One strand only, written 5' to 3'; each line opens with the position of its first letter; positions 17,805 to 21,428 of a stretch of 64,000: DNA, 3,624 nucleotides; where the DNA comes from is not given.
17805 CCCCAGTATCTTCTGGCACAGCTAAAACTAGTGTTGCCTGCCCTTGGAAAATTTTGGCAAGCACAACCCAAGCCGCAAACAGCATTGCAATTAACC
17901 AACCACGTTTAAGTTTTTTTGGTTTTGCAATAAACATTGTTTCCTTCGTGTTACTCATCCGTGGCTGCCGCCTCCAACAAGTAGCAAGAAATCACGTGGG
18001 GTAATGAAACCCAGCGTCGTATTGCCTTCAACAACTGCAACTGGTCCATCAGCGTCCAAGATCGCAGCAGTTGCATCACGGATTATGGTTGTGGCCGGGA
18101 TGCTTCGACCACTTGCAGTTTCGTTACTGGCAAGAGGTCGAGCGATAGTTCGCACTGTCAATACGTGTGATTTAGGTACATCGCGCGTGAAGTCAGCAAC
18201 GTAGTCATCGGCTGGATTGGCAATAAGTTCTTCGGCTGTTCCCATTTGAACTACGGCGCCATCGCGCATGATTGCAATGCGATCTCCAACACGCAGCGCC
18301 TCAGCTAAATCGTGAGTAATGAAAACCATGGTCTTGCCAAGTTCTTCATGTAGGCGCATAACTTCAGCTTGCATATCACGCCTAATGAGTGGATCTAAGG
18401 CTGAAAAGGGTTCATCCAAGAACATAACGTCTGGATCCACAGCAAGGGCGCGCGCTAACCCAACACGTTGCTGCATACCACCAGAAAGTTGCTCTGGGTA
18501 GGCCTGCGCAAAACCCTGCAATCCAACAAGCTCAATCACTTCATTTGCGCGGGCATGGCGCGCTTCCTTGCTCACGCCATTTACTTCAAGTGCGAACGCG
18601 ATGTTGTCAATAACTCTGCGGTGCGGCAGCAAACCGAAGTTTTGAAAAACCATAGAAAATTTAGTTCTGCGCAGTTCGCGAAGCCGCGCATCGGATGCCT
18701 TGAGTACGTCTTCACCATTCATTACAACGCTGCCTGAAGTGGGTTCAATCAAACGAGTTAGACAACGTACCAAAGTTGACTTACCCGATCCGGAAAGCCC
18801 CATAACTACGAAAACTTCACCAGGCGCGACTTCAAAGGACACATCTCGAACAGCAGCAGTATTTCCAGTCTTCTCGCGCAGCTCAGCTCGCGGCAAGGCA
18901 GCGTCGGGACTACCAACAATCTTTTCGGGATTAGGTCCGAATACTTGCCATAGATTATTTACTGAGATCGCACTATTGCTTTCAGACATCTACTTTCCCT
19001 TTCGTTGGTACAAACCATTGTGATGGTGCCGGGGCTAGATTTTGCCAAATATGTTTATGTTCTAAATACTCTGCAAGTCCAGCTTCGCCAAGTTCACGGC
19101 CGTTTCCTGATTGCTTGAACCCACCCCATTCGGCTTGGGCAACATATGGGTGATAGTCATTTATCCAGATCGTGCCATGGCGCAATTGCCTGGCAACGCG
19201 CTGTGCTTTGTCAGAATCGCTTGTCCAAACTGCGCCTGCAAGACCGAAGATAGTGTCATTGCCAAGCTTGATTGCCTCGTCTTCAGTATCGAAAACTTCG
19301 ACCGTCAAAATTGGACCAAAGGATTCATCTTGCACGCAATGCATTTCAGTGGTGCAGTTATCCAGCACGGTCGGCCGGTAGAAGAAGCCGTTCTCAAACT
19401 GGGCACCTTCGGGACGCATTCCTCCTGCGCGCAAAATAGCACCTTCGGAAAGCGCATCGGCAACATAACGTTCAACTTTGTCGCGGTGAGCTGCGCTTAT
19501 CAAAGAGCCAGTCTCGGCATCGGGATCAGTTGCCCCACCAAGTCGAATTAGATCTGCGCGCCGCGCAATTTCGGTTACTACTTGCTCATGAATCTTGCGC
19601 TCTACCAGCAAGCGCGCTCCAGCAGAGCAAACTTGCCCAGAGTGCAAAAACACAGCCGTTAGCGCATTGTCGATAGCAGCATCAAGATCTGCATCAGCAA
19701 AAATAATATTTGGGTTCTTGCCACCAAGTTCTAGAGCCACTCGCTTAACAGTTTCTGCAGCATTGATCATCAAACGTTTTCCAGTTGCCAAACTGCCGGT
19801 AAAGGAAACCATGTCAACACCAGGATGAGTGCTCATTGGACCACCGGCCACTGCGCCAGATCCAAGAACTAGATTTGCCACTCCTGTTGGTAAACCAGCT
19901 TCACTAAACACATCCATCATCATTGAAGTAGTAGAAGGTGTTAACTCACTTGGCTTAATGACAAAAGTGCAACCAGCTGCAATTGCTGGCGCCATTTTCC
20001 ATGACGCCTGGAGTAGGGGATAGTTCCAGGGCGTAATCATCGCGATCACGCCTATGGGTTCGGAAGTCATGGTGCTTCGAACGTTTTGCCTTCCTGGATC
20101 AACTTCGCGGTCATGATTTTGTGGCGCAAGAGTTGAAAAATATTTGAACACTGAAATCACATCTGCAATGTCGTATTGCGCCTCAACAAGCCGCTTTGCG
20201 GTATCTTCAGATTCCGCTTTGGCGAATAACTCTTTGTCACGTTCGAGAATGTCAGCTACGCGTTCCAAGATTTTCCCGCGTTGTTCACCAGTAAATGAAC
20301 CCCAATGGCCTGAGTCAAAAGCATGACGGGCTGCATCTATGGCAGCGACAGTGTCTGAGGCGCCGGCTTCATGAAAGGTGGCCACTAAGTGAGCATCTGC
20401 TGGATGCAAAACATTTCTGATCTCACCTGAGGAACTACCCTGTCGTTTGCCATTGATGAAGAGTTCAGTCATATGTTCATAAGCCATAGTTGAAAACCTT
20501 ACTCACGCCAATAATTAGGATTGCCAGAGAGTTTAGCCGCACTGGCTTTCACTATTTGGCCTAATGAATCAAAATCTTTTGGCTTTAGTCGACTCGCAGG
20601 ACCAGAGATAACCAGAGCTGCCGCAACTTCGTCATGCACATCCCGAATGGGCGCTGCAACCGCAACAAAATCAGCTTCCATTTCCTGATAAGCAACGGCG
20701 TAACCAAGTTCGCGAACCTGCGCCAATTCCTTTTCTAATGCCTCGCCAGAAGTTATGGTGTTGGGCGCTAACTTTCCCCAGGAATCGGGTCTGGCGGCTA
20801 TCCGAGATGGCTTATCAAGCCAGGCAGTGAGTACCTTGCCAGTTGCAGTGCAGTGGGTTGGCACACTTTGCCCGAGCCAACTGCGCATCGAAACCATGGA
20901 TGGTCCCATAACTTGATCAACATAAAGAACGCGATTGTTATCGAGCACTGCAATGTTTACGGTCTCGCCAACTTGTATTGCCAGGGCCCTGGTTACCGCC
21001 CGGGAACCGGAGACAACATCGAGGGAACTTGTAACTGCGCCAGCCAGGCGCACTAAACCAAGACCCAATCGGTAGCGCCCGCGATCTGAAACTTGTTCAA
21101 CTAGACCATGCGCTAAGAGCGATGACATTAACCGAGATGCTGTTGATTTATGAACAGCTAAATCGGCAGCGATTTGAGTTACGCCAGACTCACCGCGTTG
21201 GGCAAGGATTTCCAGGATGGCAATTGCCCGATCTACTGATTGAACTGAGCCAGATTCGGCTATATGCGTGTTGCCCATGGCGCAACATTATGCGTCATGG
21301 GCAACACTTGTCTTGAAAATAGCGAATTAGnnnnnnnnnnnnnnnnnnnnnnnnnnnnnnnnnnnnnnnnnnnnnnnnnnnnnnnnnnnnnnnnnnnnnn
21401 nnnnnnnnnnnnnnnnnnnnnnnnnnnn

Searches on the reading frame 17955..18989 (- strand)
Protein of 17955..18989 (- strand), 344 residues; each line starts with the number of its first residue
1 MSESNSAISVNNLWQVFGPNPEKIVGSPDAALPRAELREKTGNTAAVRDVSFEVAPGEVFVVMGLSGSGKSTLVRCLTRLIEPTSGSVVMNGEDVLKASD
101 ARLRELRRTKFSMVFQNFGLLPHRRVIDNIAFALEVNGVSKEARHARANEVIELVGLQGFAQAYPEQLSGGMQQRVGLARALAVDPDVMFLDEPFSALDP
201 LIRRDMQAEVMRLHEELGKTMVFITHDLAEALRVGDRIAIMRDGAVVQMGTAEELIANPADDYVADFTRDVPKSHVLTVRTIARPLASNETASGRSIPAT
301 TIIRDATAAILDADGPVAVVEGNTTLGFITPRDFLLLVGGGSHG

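Call 5: search_protein_families(library=pfam, proteins=[window:17955-18989:-])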
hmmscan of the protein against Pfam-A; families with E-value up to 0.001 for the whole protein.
window:17955-18989:- (344 aa): 5 families
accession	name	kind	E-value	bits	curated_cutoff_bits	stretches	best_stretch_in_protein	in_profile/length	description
PF00005.33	ABC_tran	-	1.8e-34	119.7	25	1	48-195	2-136/137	ABC transporter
PF13304.12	AAA_21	-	1.3e-07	32.4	27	1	165-228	235-300/304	AAA domain, putative AbiEii toxin, Type IV TA system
PF13191.12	AAA_16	-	7.9e-05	23.7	32.6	1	56-94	24-61/167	AAA ATPase domain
PF13555.12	AAA_29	-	0.00026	21.1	27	1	50-85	15-50/61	P-loop containing region of AAA domain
PF09818.15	ABC_ATPase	-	0.00079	19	23.2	0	166-235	156-225/283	P-loop domain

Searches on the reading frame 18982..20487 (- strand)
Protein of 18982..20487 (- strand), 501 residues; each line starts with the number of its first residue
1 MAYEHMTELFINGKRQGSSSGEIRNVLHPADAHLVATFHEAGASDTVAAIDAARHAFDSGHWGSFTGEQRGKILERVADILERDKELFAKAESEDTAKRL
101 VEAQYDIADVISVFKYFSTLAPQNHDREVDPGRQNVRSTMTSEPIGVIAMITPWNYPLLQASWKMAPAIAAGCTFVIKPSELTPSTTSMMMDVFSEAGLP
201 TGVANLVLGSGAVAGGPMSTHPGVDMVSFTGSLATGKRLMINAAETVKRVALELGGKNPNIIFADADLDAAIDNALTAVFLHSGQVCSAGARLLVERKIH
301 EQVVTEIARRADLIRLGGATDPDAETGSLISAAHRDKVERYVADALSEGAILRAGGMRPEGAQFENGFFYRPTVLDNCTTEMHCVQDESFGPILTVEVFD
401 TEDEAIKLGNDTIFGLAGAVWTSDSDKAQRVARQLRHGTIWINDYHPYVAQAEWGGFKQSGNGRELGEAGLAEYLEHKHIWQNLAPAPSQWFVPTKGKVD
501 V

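Call 5: search_protein_families(library=pfam, proteins=[window:18982-20487:-])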
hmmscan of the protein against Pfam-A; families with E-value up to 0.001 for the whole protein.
window:18982-20487:- (501 aa): 1 family
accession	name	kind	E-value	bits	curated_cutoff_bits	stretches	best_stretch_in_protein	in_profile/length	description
PF00171.27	Aldedh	-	1.7e-159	531.7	23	1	22-480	7-461/461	Aldehyde dehydrogenase family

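Call 57: search_protein_families(library=ncbifam, proteins=[window:18982-20487:-], max_evalue=1e-10)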
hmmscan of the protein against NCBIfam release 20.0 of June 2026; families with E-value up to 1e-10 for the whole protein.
window:18982-20487:- (501 aa): 41 families (the best 25 are shown)
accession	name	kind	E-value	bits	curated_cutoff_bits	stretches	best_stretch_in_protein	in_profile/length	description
TIGR01804.1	BADH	equivalog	1.8e-174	580.6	668.6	1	10-478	1-467/467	betaine-aldehyde dehydrogenase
NF010000.0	PRK13473.1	subfamily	3.6e-141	471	615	1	7-482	3-472/475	aminobutyraldehyde dehydrogenase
NF009725.0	PRK13252.1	equivalog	5.3e-134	447.3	593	1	4-488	4-485/488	betaine-aldehyde dehydrogenase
NF045736.1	PaDhStyDRhodo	equivalog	1e-128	429.9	800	1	6-479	2-474/479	phenylacetaldehyde dehydrogenase StyD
TIGR03216.1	OH_muco_semi_DH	equivalog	5.7e-126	420.9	693.25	1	10-480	4-477/481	2-hydroxymuconic semialdehyde dehydrogenase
TIGR02299.1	HpaE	equivalog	3.9e-124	414.9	638.35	1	8-481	2-475/488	5-carboxymethyl-2-hydroxymuconate semialdehyde dehydrogenase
NF045735.1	PaDhStyDPseudo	equivalog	3e-115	385.7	850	1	7-480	3-479/483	phenylacetaldehyde dehydrogenase StyD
TIGR01780.1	SSADH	subfamily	7.8e-110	367.8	646.35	1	26-478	1-448/448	succinate-semialdehyde dehydrogenase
NF006916.0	PRK09407.1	equivalog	1.3e-109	367.2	521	1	17-481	29-491/526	succinic semialdehyde dehydrogenase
NF052305.1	DioxValDhHalo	equivalog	1.3e-108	364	750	1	7-483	5-482/483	2,5-dioxovalerate dehydrogenase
TIGR04284.1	aldehy_Rv0768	hypoth_equivalog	3.1e-107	359.5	775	1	8-481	2-477/480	aldehyde dehydrogenase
NF050026.1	AcaldDHExaC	equivalog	1.1e-106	357.5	900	1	2-482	11-493/503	acetaldehyde dehydrogenase ExaC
NF007352.0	PRK09847.1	equivalog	2.4e-104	349.6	850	1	7-484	20-493/495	aldehyde dehydrogenase PuuC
TIGR03374.1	ABALDH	equivalog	3e-104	349.5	909.3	1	8-480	3-469/472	aminobutyraldehyde dehydrogenase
NF007497.0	PRK10090.1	equivalog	1e-100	337.8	500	1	5-480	5-475/480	aldehyde dehydrogenase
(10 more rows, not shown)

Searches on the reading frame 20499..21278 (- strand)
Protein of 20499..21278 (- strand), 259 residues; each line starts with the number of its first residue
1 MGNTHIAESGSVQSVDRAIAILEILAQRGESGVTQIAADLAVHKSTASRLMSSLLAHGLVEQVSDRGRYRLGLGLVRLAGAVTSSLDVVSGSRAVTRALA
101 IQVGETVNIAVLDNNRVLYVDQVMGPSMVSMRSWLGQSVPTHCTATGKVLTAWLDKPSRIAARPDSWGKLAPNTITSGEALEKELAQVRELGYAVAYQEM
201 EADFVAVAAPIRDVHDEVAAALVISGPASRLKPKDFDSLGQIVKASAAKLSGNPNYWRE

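Call 5: search_protein_families(library=pfam, proteins=[window:20499-21278:-])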
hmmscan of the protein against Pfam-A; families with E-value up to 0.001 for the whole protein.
window:20499-21278:- (259 aa): 8 families
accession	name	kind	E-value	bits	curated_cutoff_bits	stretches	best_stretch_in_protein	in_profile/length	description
PF01614.24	IclR_C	-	1.5e-46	158.6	24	1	81-251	2-173/174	Bacterial transcriptional regulator IclR C-terminal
PF09339.16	HTH_IclR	-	9.5e-15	54.6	22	1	14-63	1-51/52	IclR helix-turn-helix domain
PF01047.28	MarR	-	4.9e-05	23.6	24.6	1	19-61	6-48/59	MarR family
PF12802.13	MarR_2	-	6.4e-05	23.5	27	1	19-67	8-57/61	MarR family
PF25213.1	HVO_A0261_N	-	0.00012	22.3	35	1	15-71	10-63/86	HVO_A0261 N-terminal domain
PF01978.25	TrmB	-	0.00031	21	25.6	1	23-66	15-58/68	Sugar-specific transcriptional regulator TrmB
PF12840.13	HTH_20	-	0.00049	20.4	27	0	20-63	8-51/51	Helix-turn-helix domain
PF01022.26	HTH_5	-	0.00087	19.6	22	0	19-61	5-46/47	Bacterial regulatory protein, arsR family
